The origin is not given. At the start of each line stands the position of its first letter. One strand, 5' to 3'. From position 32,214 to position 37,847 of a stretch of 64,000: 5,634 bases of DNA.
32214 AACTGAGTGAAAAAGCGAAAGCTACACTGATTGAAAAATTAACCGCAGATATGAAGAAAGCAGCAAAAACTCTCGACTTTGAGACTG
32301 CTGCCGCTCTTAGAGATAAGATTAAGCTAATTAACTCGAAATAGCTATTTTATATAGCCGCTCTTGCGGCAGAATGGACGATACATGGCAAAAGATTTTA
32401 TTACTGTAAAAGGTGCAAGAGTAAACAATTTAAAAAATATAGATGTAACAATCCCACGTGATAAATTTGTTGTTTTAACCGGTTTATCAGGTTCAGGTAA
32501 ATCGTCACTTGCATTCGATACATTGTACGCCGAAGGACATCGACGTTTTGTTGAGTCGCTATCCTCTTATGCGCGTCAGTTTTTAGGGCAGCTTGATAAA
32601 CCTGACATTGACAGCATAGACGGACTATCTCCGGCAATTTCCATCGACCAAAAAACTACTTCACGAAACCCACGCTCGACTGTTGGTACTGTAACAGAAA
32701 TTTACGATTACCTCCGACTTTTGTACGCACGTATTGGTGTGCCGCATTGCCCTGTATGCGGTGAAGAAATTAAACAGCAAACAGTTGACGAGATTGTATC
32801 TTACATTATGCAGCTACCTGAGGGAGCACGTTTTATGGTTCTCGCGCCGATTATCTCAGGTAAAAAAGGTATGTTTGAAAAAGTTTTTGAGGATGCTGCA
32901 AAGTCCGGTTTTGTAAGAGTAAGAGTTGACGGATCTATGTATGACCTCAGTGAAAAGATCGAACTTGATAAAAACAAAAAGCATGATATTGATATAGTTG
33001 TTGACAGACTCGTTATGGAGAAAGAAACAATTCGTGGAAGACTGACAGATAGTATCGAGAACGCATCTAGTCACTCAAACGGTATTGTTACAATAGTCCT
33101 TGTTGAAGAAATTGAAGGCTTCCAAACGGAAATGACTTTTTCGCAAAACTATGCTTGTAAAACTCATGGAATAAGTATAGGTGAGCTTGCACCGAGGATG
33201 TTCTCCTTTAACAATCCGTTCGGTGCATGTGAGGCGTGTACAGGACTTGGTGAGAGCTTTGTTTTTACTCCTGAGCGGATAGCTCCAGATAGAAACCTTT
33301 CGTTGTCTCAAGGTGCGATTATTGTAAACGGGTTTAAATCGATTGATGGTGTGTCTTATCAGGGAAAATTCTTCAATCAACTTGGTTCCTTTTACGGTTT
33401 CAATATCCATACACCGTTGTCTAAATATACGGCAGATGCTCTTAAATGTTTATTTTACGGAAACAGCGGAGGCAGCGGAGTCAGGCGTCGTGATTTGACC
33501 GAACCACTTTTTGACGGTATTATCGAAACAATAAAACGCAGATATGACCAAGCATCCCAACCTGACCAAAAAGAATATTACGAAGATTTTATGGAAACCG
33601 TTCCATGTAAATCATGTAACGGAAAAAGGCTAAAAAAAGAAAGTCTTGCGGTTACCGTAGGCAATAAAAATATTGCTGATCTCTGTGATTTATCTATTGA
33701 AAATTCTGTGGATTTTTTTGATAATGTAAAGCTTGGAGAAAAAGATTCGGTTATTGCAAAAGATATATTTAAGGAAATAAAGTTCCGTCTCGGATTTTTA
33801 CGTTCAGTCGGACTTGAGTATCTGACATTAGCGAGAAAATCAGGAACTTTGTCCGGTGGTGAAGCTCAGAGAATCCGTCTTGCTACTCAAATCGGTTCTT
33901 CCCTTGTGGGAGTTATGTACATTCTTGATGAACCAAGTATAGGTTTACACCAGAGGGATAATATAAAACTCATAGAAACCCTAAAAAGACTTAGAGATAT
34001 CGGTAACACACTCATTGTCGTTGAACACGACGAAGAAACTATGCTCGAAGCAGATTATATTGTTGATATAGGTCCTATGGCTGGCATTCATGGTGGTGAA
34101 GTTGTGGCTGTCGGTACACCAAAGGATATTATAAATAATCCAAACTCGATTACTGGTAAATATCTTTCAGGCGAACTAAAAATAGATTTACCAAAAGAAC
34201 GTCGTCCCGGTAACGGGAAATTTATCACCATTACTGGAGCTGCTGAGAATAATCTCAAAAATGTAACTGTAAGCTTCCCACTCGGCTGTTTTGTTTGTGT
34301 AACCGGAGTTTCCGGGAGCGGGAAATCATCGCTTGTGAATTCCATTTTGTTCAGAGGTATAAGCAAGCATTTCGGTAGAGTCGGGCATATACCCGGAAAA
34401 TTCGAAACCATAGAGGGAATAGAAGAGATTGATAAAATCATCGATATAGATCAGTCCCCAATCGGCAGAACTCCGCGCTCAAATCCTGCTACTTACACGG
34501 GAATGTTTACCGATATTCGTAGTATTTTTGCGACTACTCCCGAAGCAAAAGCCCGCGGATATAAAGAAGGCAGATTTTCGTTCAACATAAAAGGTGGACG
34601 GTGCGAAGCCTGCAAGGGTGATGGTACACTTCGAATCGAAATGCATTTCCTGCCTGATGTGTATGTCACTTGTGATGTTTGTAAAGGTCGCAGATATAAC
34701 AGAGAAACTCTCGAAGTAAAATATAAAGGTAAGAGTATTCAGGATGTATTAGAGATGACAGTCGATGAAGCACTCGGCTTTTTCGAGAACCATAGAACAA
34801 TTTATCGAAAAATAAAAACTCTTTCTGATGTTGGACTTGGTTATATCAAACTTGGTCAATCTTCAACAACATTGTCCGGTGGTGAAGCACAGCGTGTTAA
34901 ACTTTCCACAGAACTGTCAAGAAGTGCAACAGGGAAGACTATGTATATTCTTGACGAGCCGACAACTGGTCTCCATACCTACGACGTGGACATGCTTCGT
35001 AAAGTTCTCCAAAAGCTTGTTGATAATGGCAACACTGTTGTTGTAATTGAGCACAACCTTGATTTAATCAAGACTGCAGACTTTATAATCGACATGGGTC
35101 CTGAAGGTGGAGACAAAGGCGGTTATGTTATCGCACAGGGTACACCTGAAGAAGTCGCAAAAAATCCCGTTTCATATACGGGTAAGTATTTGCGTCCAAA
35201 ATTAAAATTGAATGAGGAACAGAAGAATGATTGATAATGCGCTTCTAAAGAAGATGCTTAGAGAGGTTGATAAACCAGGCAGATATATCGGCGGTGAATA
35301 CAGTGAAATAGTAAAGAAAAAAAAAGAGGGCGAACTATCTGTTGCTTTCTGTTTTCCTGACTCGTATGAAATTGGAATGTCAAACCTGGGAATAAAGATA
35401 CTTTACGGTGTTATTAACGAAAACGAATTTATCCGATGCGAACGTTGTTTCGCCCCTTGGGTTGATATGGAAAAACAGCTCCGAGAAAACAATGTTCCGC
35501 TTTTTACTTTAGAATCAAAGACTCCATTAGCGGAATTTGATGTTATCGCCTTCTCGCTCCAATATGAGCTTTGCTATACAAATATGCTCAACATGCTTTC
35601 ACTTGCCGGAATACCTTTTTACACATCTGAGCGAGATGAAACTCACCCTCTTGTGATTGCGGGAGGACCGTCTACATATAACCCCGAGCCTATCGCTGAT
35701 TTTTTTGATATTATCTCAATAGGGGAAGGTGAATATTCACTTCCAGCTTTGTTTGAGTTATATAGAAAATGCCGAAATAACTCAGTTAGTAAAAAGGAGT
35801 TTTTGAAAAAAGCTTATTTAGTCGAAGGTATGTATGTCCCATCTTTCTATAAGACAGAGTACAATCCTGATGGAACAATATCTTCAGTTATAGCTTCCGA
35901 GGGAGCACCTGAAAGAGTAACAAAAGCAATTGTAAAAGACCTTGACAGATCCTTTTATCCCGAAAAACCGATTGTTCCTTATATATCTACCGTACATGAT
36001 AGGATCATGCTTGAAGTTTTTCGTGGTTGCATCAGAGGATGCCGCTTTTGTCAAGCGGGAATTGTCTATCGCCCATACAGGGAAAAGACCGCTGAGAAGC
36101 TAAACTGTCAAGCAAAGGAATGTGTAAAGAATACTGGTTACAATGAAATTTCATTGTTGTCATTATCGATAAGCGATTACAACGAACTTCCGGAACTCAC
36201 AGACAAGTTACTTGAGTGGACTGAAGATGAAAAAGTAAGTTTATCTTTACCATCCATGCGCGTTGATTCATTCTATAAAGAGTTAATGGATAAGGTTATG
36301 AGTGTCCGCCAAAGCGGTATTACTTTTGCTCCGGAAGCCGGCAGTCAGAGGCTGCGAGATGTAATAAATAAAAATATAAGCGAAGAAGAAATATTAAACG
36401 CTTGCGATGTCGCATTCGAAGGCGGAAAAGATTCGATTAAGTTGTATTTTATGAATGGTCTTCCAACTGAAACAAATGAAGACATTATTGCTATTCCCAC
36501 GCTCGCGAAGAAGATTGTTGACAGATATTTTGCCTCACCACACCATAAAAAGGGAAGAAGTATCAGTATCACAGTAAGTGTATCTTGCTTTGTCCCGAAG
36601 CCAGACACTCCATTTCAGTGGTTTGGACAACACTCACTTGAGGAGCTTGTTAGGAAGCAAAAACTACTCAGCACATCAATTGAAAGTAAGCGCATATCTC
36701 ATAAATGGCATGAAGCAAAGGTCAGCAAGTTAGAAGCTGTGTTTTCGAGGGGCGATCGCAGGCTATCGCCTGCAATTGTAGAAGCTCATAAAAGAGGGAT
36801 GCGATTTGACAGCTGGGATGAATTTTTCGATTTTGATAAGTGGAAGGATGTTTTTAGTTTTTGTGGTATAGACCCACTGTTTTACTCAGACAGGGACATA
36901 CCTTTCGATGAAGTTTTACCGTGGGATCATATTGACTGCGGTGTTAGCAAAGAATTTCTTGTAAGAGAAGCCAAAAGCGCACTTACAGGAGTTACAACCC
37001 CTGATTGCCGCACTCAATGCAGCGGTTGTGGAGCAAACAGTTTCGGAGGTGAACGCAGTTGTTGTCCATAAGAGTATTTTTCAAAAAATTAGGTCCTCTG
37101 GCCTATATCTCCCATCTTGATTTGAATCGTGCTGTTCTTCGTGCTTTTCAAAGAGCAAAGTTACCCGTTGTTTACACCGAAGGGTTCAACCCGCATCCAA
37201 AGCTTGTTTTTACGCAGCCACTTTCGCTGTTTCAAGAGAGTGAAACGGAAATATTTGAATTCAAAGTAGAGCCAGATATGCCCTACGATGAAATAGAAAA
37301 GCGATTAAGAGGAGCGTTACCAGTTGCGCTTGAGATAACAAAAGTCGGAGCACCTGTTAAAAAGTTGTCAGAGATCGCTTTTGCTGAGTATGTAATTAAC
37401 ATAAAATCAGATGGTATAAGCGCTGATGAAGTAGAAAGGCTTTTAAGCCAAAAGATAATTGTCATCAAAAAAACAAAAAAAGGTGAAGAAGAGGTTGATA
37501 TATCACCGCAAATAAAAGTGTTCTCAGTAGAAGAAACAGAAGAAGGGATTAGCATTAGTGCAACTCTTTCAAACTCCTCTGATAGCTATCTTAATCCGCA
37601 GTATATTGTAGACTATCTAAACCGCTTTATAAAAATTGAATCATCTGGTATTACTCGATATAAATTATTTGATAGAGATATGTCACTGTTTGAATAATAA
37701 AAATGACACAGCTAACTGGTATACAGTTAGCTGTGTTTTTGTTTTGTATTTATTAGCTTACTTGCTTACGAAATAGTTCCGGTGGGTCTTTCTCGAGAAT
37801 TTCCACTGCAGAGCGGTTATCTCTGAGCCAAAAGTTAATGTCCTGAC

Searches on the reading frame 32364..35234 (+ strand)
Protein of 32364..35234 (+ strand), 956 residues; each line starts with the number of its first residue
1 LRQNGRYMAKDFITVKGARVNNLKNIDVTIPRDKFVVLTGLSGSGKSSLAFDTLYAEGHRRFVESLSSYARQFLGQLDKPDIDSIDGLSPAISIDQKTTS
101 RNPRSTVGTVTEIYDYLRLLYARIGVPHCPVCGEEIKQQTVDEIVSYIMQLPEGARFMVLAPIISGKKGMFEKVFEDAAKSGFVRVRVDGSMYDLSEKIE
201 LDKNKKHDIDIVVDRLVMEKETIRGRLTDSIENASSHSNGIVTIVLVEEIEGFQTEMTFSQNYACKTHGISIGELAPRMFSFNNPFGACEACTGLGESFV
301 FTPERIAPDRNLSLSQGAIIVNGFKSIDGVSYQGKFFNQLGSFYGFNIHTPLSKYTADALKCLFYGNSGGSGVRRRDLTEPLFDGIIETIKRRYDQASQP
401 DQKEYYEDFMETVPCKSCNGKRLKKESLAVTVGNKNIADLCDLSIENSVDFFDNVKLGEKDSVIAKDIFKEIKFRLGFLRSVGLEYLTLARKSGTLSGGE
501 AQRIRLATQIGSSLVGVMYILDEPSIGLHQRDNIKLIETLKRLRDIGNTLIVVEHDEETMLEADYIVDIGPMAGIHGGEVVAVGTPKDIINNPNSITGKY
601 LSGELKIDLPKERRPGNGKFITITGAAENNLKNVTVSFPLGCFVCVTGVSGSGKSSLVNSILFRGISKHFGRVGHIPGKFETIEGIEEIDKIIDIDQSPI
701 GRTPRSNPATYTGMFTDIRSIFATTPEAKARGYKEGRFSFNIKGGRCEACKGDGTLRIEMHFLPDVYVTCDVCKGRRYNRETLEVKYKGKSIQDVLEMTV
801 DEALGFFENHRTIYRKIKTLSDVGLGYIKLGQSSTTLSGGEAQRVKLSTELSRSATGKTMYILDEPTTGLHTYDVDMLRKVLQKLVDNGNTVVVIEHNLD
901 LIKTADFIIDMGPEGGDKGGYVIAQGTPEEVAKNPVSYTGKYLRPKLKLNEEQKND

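Call 37: search_protein_families(library=pfam, proteins=[window:32364-35234:+], max_evalue=0.001)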
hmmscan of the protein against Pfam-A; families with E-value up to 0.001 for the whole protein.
window:32364-35234:+ (956 aa): 13 families
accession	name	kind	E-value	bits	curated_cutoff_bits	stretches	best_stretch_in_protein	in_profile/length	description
PF17760.6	UvrA_inter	-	3.3e-39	133.6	23.3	1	139-245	1-106/109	UvrA interaction domain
PF00005.33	ABC_tran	-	2.6e-20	73.9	25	1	790-868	66-137/137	ABC transporter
PF17755.6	UvrA_DNA-bind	-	1.1e-13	51.8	23.2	1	303-407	2-109/110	UvrA DNA-binding domain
PF02463.25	SMC_N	-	2.1e-13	50.7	40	0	635-663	17-46/220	RecF/RecN/SMC N terminal domain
PF13191.12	AAA_16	-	2.7e-08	34.9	32.6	0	642-683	25-63/167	AAA ATPase domain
PF20703.3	nSTAND1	-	6.1e-07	29.8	27.1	0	642-660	34-52/379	Novel STAND NTPase 1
PF13555.12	AAA_29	-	2.9e-06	27.4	27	0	643-661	24-42/61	P-loop containing region of AAA domain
PF13304.12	AAA_21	-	3e-06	28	27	0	843-883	243-281/304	AAA domain, putative AbiEii toxin, Type IV TA system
PF03193.22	RsgA_GTPase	-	1e-05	25.9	30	0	628-662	94-127/174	RsgA GTPase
PF20720.3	nSTAND3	-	6.6e-05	23.1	27.2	0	31-55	15-39/155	Novel STAND NTPase 3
PF12399.14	BCA_ABC_TP_C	-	8.5e-05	22.5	25.5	0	922-935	2-15/27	Branched-chain amino acid ATP-binding cassette transporter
PF13238.12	AAA_18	-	0.00032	21.6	29.4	0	644-661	1-18/128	AAA domain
PF13175.12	AAA_15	-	0.00061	19.9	32.1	0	853-895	324-366/374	AAA ATPase domain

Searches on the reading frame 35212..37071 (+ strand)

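Call 37: search_protein_families(library=pfam, proteins=[window:35212-37071:+], max_evalue=0.001)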
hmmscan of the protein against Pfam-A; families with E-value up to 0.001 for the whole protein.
window:35212-37071:+ (619 aa): 2 families
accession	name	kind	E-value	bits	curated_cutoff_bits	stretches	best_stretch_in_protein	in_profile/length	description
PF19864.5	Radical_SAM_N2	-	2.1e-64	216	29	1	60-210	1-151/151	Radical SAM proteins, N-terminal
PF04055.27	Radical_SAM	-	3.1e-19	70.2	29.5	1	268-427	2-161/166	Radical SAM superfamily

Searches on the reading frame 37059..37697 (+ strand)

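Call 37: search_protein_families(library=pfam, proteins=[window:37059-37697:+], max_evalue=0.001)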
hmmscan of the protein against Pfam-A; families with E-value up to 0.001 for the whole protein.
window:37059-37697:+ (212 aa): 1 family
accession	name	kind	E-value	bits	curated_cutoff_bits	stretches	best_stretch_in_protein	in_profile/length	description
PF10105.14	DUF2344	-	8.3e-47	159.8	23.8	1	4-180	2-176/176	Uncharacterized protein conserved in bacteria (DUF2344)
